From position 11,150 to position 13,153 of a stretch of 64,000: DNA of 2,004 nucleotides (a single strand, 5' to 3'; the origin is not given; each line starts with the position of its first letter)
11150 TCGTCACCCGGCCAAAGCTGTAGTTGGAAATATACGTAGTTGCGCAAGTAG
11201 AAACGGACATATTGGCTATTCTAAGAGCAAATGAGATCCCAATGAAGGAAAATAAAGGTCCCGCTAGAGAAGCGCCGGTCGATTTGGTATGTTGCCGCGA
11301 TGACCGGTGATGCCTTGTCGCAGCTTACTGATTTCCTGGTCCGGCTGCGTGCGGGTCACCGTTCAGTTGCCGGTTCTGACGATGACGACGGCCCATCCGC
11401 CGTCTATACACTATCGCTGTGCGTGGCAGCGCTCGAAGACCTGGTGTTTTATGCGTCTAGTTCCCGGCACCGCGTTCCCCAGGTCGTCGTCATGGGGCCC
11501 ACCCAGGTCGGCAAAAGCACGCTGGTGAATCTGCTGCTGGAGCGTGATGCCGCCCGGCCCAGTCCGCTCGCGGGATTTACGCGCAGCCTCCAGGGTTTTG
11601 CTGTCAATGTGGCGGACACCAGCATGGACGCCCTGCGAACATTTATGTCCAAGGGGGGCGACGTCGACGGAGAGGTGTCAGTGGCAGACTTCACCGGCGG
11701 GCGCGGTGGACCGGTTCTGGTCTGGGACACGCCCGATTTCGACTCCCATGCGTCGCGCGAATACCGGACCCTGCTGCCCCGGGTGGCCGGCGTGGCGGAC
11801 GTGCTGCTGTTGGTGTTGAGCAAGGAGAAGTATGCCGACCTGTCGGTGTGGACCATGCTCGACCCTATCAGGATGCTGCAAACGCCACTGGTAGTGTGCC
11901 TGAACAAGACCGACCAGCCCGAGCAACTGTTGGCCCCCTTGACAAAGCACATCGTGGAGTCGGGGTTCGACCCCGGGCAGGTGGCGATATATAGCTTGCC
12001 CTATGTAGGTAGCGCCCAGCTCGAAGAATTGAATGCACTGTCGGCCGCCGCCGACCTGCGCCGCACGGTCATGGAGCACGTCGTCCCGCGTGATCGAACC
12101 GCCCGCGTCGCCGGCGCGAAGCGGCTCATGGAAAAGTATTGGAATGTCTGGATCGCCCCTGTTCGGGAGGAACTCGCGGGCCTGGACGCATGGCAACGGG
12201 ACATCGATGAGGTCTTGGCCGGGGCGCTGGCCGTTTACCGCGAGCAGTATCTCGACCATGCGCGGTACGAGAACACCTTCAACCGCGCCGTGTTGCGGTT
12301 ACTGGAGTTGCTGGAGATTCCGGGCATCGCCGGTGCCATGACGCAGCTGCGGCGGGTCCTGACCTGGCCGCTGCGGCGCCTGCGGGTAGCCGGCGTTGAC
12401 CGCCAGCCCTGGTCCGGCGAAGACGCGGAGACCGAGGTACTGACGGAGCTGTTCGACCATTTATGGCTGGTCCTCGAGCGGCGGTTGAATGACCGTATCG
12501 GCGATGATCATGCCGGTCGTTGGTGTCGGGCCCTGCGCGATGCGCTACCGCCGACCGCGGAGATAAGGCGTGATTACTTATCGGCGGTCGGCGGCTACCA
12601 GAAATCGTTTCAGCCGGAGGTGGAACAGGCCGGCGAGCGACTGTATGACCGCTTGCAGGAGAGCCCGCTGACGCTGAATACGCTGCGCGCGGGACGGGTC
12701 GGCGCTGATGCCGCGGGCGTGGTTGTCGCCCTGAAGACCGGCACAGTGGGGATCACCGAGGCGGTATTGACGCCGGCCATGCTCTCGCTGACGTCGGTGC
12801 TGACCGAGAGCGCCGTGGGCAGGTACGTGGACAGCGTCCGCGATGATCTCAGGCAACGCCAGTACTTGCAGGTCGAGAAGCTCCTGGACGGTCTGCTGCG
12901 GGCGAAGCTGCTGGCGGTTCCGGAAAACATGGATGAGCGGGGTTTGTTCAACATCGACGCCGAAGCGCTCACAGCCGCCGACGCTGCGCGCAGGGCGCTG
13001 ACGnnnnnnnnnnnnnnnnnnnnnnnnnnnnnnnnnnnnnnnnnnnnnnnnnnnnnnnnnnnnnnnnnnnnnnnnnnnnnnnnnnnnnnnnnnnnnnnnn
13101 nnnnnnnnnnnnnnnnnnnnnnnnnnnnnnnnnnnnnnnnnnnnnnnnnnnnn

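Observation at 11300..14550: Translationally coupled pair of dynamin-like GTPases with a non-canonical D-x-P-D-x-D-S switch motif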

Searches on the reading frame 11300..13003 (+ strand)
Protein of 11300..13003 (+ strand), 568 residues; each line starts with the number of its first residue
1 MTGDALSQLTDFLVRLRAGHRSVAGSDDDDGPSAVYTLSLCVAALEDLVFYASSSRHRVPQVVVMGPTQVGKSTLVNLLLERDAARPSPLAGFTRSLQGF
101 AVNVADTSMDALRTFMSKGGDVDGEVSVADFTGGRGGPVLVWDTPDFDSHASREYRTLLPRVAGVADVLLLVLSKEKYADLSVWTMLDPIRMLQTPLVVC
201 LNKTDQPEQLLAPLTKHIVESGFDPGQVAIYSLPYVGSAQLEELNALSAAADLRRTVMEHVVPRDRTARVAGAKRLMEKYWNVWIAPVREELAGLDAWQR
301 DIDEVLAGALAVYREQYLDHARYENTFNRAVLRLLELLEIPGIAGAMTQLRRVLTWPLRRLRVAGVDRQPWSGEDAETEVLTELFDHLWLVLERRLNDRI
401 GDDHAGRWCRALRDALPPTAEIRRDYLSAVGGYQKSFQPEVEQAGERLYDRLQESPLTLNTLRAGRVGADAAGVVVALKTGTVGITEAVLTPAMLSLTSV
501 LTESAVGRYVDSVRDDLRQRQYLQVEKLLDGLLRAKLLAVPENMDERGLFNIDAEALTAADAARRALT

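Call 3: search_protein_families(library=pfam, proteins=[window:11300-13003:+], max_evalue=1)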
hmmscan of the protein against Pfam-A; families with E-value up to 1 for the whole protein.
window:11300-13003:+ (568 aa): 10 families
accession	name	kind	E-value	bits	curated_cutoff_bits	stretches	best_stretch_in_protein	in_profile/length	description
PF01926.29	MMR_HSR1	-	6.5e-09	36.3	21.9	1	61-203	1-113/113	50S ribosome-binding GTPase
PF00009.33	GTP_EFTU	-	3e-05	24.1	26.5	1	58-218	2-146/188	Elongation factor Tu GTP binding domain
PF13191.12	AAA_16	-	0.0016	19.4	32.6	1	52-85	17-50/167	AAA ATPase domain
PF03193.22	RsgA_GTPase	-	0.002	18.4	30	1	62-84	109-131/174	RsgA GTPase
PF23514.1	YhiY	-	0.0043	17.2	27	1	455-467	13-25/37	YhiY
PF05621.17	TniB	-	0.022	14.6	22.4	1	44-82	22-58/189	Bacterial TniB protein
PF08477.19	Roc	-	0.039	14.6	27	0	62-83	2-23/119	Ras of Complex, Roc, domain of DAPkinase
PF13401.12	AAA_22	-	0.066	14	27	1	62-88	8-34/130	AAA domain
PF00350.29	Dynamin_N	-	0.14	12.7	27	1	62-84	1-23/168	Dynamin family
PF13173.12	AAA_14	-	0.2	12.1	27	1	62-83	5-26/129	AAA domain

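Call 4: search_protein_families(library=ncbifam, proteins=[window:11300-13003:+], max_evalue=1)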
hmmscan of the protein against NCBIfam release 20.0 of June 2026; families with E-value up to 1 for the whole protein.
window:11300-13003:+ (568 aa): 17 families
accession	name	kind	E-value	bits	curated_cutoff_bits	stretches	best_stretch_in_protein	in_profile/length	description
NF003661.0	PRK05291.1-3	equivalog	1.3e-06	28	380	1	61-104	218-268/448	tRNA uridine-5-carboxymethylaminomethyl(34) synthesis GTPase MnmE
TIGR03594.1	GTPase_EngA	equivalog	2.8e-06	26.6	306.7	1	60-96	176-212/432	ribosome biogenesis GTPase Der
TIGR03918.1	GTP_HydF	equivalog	8.6e-06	24.8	325.55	2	60-94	8-42/392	[FeFe] hydrogenase H-cluster maturation GTPase HydF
TIGR03596.1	GTPase_YlqF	equivalog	1.1e-05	24.9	208.2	1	57-102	116-161/276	ribosome biogenesis GTPase YlqF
TIGR00436.1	era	equivalog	1.2e-05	24.8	116.25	1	62-99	3-41/270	GTPase Era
TIGR00231.1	small_GTP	domain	2.4e-05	24.2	42.5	1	60-216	4-134/164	GTP-binding protein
NF000908.1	PRK00089.1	equivalog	4e-05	23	237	1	59-95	3-39/291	GTPase Era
TIGR03598.1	GTPase_YsxC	equivalog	4.9e-05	23.1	124.45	1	56-104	15-64/186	ribosome biogenesis GTP-binding protein YihA/YsxC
TIGR00450.1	mnmE_trmE_thdF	equivalog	8e-05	21.9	252.6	1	35-107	183-264/446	tRNA uridine-5-carboxymethylaminomethyl(34) synthesis GTPase MnmE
TIGR03597.1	GTPase_YqeH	equivalog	0.0058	15.8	297.4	1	56-85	153-181/361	ribosome biogenesis GTPase YqeH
TIGR03156.1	GTP_HflX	equivalog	0.0059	15.6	216.75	1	55-84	185-214/351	GTPase HflX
NF002828.0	PRK03003.1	equivalog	0.0068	15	631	1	53-96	34-77/477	ribosome biogenesis GTPase Der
NF009379.0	PRK12740.1-3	equivalog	0.011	14.3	513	1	60-211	9-142/674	elongation factor G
NF007071.0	PRK09518.1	equivalog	0.019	13.5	953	1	54-96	266-308/706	bifunctional cytidylate kinase/GTPase Der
NF003255.0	PRK04213.1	equivalog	0.028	13.7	164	1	55-83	5-33/204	GTP-binding protein EngB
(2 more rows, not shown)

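Call 5: search_protein_families(library=padloc, proteins=[window:11300-13003:+], max_evalue=1)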
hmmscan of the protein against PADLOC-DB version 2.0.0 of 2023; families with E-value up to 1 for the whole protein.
window:11300-13003:+ (568 aa): 5 families
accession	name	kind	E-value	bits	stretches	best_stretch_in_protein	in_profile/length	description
PDLC03839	LeoA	-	7.7e-05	20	1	58-82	56-80/559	-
PDLC04790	PDC-S01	-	0.0024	14.7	1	58-83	26-51/422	-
PDLC04140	mad8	-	0.0074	13.8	1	61-117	29-76/314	mads_8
PDLC04791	PDC-S01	-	0.014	12.1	1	62-82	22-42/395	-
PDLC01515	Csx3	-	0.045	11.4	1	56-80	3-27/183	"CAS-I,CAS-III; associated"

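Call 6: search_solved_structures(query=window:11300-13003:+, max_evalue=1, show_alignments=2)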
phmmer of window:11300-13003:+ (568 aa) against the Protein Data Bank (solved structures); distinct sequences matched with E-value up to 1: 23.
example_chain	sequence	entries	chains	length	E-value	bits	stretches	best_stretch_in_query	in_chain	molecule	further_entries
2lkc_A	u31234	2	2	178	0.0038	19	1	149-220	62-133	Translation initiation factor IF-2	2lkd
8hmy_E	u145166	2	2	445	0.0088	17.8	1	30-81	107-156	Polyribonucleotide 5'-hydroxyl-kinase Clp1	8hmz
1mky_A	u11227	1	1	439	0.018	16.7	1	61-96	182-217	Probable GTP-binding protein engA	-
5dn8_A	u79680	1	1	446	0.028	16.1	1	58-125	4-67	GTPase Der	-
4b44_A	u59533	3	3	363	0.052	15.2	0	15-103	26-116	TRANSLATION INITIATION FACTOR IF-2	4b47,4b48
4b3x_A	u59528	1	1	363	0.082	14.6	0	119-227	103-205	TRANSLATION INITIATION FACTOR IF-2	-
4kjz_A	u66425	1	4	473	0.12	14.1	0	53-103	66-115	Translation initiation factor IF-2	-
5lmv_a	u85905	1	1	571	0.2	13.3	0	53-103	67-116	Translation initiation factor IF-2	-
6g14_B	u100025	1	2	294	0.2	13.3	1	56-107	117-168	Ribosome biogenesis GTPase A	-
6g0z_B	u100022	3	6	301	0.2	13.3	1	56-107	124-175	Ribosome biogenesis GTPase A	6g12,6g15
3iev_A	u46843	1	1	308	0.21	13.2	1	58-97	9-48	GTP-binding protein era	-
3r9w_A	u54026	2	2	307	0.22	13.2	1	58-97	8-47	GTPase Era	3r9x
7c1o_A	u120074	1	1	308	0.23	13.1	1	58-97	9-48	GTPase Era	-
1xzp_A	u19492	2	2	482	0.26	12.9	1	58-97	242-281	Probable tRNA modification GTPase trmE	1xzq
6xrs_A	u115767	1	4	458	0.28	12.8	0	57-96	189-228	GTPase Der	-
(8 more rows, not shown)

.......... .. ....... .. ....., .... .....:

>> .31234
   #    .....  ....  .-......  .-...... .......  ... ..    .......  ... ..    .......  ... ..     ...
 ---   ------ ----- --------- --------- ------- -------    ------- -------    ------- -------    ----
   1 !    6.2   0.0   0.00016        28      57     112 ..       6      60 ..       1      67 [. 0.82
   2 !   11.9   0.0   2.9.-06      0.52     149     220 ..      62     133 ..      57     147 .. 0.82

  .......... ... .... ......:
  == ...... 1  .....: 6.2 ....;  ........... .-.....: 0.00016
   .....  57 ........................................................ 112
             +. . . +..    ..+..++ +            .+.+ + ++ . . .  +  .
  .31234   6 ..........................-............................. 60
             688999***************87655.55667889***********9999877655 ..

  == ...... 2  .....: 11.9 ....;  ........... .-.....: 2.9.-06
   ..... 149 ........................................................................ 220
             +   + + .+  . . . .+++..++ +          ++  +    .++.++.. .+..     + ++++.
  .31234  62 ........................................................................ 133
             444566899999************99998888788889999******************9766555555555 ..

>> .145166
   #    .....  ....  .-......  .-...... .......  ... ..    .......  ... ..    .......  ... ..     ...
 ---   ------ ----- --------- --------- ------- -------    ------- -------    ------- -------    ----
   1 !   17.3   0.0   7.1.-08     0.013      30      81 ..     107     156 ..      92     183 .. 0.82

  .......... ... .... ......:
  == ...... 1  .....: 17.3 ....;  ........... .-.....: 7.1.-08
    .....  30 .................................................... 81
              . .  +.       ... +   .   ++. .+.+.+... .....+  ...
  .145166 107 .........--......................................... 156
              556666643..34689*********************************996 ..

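Call 9: find_homologous_proteins(query=window:11300-13003:+)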
Query window:11300-13003:+ (568 aa): 360 proteins with E <= 0.001 among 8000 candidates; the best 120 are listed.
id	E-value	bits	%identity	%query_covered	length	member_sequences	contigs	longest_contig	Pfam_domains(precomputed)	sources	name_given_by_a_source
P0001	0.0e+0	1239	99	100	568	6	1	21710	PF01926.30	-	-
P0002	1.1e-133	465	43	100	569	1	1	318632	PF01926.30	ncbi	-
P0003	1.5e-132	461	43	98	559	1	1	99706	PF01926.30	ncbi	-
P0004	3.9e-132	460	42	100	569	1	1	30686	PF01926.30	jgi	jgi:GTPase SAR1 family protein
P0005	1.1e-129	452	42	100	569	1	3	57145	PF01926.30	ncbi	-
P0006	3.2e-129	450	42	100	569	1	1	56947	PF01926.30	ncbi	-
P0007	2.0e-128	447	41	99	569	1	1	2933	PF01926.30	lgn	-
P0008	5.3e-125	436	42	93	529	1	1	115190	PF01926.30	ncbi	-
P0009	6.1e-123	429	46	88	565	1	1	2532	PF01926.30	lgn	-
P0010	1.2e-121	425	43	98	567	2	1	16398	PF01926.30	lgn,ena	-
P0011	4.1e-120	420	45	89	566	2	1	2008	PF01926.30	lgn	-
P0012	3.7e-119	417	41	99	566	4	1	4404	PF01926.30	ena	-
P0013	4.9e-119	416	41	99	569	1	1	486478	PF01926.30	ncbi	-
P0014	8.7e-119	416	45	88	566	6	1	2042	PF01926.30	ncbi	-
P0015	9.3e-118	412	43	89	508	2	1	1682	PF01926.30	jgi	-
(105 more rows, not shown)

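Call 22: predict_structure(alignment_id=A1)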
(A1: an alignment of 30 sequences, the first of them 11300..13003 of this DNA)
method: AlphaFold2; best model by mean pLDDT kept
length: 568 residues; sequences in the alignment: 30
mean_pLDDT: 84.2   pTM: 0.81
mean pLDDT of the five models: 84.2, 84.2, 82.4, 81.7, 81.2
residues with pLDDT >= 90: 311; 70-90: 157; 50-70: 71; < 50: 29
segments of 3 or more residues with pLDDT < 50: 354-373
pLDDT, mean of each block of 10 residues (from residue 1): 85 93 64 86 93 78 92 92 79 75 90 77 69 83 81 72 95 89 89 95 90 92 90 79 90 94 92 96 96 97 97 94 82 79 50 47 41 71 96 97 92 95 95 94 93 87 71 57 57 73 81 94 96 94 90 96 91
secondary structure, 60 per line:
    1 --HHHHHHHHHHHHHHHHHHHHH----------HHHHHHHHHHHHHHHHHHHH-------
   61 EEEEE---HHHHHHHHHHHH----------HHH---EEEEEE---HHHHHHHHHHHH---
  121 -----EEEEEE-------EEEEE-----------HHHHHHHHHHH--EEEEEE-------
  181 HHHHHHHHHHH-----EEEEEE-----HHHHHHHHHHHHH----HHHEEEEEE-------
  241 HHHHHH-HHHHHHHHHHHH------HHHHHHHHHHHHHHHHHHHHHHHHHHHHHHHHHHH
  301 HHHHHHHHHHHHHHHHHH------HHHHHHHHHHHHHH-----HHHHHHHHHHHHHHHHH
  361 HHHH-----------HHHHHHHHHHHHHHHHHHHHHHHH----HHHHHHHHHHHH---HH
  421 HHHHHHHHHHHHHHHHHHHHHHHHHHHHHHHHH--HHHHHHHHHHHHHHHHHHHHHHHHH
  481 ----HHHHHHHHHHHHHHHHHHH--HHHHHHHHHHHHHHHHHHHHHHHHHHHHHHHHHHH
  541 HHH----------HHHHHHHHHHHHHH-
elements in order: H3-23 H34-53 E61-65 H69-80 E97-102 H106-117 E126-131 E139-143 H155-165 E168-173 H181-191 E197-202 H208-220 E228-233 H241-246 H248-259 H266-318 H325-338 H344-364 H376-399 H404-415 H419-453 H456-480 H485-503 H506-543 H554-567

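Call 27: fold_search(model_id=the predicted structure, library=pdb)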
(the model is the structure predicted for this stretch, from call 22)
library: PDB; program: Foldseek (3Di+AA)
matches with E <= 10: 867; with E <= 0.001: 35
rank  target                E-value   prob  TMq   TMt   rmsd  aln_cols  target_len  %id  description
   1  2j69_A                2.5e-07  1.00  0.24  0.21  34.3       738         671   12  Bacterial dynamin-like protein BDLP (released 2006-12-04)
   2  2j68                  3.0e-07  1.00  0.24  0.21  34.8       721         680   13  Bacterial dynamin-like protein BDLP, GDP bound (released 2006-12-04)
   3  8t1h_A                2.7e-06  1.00  0.24  0.23  22.9       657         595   10  Cryo-EM structure of a full-length, native Drp1 dimer (released 2024-02-21)
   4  8ct1_A                6.5e-06  1.00  0.27  0.22  16.7       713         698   11  CryoEM structure of human S-OPA1 assembled on lipid membrane in membrane-adjacent state (released 2023-08-30)
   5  7zw6_A                7.4e-06  1.00  0.23  0.17  26.7       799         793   11  Oligomeric structure of SynDLP (released 2023-04-19)
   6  5owv_C                1.4e-05  1.00  0.33  0.32  16.2       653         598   12  An oligomerised bacterial dynamin pair provides a mechanism for the long-range sensing and tethering of membranes (released 2018-09-05)
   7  9kfd_A                1.5e-05  1.00  0.32  0.41   8.5       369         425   12  Truncated Fzo1,GTP-bound (released 2025-08-27)
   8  5go4                  2.0e-05  1.00  0.26  0.34  20.6       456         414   11  Truncated mitofusin-1, nucleotide-free (released 2017-01-25)
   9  6j72                  2.1e-05  1.00  0.27  0.27  34.8       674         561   14  Crystal structure of IniA from Mycobacterium smegmatis with GTP bound (released 2019-09-11)
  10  9kfd_B                3.8e-05  1.00  0.33  0.43   9.0       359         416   11  Truncated Fzo1,GTP-bound (released 2025-08-27)
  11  9kff                  4.3e-05  1.00  0.34  0.45   9.0       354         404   11  Truncated Fzo1 with modified LB, transition-like state (released 2025-08-27)
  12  5oxf_A                4.8e-05  1.00  0.25  0.21  29.5       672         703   10  An oligomerised bacterial dynamin pair provides a mechanism for the long range sensing and tethering of membranes (released 2018-09-05)
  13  9em7_A                5.7e-05  1.00  0.20  0.15  28.6       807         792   11  Oligomeric structure of SynDLP in presence of GTP (released 2024-09-11)
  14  5yew_C                6.2e-05  1.00  0.26  0.36  13.9       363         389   12  Structural basis for GTP hydrolysis and conformational change of mitofusin 1 in mediating mitochondrial fusion (released 2018-01-31)
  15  6j73_B                6.5e-05  1.00  0.26  0.27  34.9       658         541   12  Crystal structure of IniA from Mycobacterium smegmatis (released 2019-09-11)
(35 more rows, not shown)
